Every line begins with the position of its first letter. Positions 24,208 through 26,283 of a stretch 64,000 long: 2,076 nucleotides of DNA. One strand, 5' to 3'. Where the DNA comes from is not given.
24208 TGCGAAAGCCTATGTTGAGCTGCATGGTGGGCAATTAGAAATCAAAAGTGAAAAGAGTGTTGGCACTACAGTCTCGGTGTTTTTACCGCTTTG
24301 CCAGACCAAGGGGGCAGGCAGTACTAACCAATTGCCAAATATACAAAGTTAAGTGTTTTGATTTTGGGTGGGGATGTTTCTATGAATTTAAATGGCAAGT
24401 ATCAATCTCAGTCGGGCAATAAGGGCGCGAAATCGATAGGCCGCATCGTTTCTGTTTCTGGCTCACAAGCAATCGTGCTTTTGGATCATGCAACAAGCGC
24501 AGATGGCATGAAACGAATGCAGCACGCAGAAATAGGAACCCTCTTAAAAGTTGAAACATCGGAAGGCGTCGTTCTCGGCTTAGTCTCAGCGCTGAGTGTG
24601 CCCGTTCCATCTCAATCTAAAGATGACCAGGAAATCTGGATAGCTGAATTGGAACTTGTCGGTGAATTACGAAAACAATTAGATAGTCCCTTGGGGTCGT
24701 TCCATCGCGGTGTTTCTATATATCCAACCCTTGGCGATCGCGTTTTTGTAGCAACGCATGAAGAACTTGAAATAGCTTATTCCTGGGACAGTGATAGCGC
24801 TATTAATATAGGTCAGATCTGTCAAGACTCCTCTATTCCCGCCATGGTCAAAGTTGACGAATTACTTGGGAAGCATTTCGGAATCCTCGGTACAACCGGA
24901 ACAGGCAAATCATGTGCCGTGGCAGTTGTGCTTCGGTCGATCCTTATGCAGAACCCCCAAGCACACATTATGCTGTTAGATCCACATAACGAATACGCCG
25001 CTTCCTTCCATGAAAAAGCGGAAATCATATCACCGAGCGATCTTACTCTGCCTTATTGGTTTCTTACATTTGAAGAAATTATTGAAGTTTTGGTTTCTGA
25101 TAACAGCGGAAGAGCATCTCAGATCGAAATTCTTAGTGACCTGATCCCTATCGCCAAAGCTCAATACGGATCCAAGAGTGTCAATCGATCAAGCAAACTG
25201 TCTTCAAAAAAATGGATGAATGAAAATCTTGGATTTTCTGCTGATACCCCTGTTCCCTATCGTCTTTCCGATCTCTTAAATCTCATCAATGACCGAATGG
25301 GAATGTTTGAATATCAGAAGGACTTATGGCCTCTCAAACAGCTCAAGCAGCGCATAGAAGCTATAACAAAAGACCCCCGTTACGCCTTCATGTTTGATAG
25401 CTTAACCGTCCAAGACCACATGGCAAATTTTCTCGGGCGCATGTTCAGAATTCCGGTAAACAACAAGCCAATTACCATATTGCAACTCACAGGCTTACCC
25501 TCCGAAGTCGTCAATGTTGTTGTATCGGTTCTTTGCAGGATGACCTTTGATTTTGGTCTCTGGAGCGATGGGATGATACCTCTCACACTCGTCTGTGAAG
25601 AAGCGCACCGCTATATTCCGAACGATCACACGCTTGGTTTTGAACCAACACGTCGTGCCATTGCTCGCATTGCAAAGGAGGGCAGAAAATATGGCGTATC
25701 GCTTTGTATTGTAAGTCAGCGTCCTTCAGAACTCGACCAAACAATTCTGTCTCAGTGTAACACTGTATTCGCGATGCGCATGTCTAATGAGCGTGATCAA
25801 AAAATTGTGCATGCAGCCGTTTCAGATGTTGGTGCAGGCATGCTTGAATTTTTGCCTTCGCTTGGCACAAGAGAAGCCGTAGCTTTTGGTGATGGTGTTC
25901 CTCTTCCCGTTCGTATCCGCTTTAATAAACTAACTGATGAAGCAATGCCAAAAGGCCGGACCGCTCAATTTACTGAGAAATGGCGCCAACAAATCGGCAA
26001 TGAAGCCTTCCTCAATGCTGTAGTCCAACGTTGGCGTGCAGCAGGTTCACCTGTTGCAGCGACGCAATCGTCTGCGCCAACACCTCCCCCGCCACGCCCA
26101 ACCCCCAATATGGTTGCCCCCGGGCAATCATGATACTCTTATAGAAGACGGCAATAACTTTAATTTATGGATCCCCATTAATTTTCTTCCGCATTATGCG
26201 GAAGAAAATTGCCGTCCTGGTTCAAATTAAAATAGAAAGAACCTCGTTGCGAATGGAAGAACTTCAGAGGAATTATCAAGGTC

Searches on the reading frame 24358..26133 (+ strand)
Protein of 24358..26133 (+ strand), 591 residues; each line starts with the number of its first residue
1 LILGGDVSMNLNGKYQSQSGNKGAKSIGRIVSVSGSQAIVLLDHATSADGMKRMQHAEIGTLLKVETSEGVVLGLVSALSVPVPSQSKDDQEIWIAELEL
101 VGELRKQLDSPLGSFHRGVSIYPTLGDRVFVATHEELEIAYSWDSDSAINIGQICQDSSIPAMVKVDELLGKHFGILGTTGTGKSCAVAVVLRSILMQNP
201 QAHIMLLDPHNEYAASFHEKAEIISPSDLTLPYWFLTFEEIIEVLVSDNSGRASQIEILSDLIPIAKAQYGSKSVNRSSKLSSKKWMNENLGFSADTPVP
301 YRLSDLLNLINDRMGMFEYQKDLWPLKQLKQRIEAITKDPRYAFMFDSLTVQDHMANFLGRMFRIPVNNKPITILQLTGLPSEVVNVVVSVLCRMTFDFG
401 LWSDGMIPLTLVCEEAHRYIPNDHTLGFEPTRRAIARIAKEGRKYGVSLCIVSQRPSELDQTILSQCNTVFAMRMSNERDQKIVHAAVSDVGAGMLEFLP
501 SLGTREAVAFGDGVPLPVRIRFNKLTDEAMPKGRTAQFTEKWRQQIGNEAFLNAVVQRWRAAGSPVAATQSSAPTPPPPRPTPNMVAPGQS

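Call 85: search_protein_families(library=pfam, proteins=[window:24358-26133:+], max_evalue=0.00001)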
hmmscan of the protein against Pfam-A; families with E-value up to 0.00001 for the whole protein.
window:24358-26133:+ (591 aa): 3 families
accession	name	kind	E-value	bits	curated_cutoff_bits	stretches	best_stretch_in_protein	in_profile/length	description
PF01935.23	DUF87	-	9.7e-42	144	23.2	1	149-395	1-219/220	Helicase HerA, central domain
PF10412.15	TrwB_AAD_bind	-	3.1e-06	26.8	20.5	0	171-240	15-83/387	Type IV secretion-system coupling protein DNA-binding domain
PF01580.24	FtsK_SpoIIIE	-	8.9e-06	25.7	24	0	144-210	12-80/221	FtsK/SpoIIIE family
